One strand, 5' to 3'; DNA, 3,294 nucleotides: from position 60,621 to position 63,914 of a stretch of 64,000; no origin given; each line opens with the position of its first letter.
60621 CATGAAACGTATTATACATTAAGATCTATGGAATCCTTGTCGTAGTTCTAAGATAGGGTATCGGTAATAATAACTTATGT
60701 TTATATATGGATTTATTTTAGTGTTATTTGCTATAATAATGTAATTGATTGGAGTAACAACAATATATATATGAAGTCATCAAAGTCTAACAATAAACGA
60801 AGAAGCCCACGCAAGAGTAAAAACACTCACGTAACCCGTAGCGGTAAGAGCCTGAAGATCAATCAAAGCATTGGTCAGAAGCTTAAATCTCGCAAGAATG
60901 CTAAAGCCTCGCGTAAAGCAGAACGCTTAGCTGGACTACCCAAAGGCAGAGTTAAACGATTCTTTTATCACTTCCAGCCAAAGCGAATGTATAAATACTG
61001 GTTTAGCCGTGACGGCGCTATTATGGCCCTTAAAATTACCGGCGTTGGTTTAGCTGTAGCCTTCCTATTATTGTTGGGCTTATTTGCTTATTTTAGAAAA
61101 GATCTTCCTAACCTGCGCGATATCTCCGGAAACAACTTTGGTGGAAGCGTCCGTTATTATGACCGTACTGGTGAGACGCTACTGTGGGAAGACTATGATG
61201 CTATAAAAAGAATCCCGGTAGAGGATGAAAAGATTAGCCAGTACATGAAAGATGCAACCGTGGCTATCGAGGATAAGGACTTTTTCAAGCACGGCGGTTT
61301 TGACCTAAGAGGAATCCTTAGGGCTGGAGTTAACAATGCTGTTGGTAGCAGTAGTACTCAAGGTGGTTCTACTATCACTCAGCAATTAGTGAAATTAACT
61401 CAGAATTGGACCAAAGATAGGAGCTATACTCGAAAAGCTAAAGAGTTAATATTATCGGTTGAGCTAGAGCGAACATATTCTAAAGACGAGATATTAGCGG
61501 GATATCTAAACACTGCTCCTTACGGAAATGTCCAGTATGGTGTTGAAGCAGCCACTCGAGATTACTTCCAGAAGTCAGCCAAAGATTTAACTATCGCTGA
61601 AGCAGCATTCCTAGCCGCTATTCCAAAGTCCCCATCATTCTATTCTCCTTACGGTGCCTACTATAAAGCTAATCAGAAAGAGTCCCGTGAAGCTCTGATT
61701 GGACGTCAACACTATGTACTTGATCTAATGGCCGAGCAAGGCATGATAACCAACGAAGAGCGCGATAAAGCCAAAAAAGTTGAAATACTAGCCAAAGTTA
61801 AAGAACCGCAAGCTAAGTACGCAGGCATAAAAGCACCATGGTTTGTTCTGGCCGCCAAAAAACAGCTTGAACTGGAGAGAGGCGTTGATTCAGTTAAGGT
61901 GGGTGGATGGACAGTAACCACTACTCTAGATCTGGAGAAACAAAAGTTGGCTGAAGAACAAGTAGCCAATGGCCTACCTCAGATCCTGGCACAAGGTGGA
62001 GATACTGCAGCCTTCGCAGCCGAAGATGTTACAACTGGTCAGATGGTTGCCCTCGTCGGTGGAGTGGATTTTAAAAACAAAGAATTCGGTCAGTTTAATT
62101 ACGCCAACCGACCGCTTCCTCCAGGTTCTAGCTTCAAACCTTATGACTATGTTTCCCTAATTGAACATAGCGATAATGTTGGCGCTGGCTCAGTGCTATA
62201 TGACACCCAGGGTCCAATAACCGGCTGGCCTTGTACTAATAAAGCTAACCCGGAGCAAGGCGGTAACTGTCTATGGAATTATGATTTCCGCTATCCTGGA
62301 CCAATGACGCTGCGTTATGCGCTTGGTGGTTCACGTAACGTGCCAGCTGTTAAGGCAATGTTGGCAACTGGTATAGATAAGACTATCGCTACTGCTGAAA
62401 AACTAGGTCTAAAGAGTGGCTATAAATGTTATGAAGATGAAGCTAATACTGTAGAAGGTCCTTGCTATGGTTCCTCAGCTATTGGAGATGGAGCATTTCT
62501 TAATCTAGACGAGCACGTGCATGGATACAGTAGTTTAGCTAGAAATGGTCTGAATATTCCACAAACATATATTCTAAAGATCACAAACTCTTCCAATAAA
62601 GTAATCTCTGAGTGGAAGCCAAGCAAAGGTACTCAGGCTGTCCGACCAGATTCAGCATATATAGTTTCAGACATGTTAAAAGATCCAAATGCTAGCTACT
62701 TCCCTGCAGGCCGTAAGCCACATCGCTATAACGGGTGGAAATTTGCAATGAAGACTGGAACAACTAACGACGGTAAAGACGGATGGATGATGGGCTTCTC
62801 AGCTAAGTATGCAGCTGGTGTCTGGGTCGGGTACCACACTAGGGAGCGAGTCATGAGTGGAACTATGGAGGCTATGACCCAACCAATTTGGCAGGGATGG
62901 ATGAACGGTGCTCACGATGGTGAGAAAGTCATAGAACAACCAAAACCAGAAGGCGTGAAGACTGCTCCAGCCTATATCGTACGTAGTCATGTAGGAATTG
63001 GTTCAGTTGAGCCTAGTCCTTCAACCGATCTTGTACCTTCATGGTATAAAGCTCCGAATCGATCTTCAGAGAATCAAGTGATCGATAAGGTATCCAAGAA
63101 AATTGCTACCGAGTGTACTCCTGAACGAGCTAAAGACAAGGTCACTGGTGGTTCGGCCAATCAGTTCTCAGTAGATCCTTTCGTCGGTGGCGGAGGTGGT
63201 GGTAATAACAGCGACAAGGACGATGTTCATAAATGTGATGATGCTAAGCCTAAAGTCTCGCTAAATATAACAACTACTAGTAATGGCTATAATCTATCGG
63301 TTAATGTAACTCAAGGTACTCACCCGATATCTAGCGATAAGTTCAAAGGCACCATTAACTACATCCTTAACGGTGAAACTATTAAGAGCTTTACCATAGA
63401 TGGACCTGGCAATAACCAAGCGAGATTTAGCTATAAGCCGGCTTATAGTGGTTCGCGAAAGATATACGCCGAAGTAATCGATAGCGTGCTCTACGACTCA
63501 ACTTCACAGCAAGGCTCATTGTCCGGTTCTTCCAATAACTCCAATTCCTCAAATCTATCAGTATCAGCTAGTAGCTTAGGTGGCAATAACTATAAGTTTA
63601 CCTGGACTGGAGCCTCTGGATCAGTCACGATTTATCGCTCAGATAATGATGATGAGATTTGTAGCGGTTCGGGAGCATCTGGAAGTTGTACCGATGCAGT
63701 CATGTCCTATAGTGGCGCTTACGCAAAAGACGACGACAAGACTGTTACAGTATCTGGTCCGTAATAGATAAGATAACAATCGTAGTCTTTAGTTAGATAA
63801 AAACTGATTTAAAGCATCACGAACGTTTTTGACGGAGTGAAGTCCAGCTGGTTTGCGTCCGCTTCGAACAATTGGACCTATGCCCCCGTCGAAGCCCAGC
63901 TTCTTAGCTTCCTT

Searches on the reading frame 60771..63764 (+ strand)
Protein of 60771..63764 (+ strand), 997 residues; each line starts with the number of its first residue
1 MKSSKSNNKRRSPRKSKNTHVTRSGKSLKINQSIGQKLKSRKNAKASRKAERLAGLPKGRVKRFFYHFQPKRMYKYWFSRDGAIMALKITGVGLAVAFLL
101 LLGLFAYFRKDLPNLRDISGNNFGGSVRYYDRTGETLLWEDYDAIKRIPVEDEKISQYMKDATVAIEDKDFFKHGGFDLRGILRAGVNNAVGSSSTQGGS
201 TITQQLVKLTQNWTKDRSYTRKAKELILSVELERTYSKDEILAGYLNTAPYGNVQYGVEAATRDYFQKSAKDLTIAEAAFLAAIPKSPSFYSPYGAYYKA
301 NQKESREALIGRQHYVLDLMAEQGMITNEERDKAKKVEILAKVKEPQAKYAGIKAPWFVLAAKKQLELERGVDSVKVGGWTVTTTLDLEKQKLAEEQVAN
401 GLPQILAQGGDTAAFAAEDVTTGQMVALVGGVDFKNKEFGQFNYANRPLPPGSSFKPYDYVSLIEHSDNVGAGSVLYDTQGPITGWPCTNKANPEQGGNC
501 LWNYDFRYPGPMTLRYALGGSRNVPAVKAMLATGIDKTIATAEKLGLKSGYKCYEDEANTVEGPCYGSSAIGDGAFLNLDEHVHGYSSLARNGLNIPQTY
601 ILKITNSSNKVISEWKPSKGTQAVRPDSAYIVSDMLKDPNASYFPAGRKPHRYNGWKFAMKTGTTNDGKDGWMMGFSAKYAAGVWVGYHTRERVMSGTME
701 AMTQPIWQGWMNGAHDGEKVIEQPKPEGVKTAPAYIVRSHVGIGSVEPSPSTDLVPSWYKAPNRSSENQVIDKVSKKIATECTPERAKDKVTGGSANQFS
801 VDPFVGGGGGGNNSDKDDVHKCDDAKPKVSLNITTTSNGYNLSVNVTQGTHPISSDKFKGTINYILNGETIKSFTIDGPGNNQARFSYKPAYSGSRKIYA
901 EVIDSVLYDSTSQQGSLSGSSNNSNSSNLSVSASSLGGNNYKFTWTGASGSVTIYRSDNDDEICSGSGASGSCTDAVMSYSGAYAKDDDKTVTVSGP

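Call 87: search_protein_families(library=pfam, proteins=[window:60771-63764:+], max_evalue=0.0001)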
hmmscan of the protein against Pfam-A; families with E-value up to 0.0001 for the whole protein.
window:60771-63764:+ (997 aa): 2 families
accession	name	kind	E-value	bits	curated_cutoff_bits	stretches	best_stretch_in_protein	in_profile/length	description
PF00912.28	Transgly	-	9.3e-57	191.8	27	1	144-320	11-177/178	Transglycosylase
PF00905.27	Transpeptidase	-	5.4e-13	49.2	22.1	1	415-688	3-275/299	Penicillin binding protein transpeptidase domain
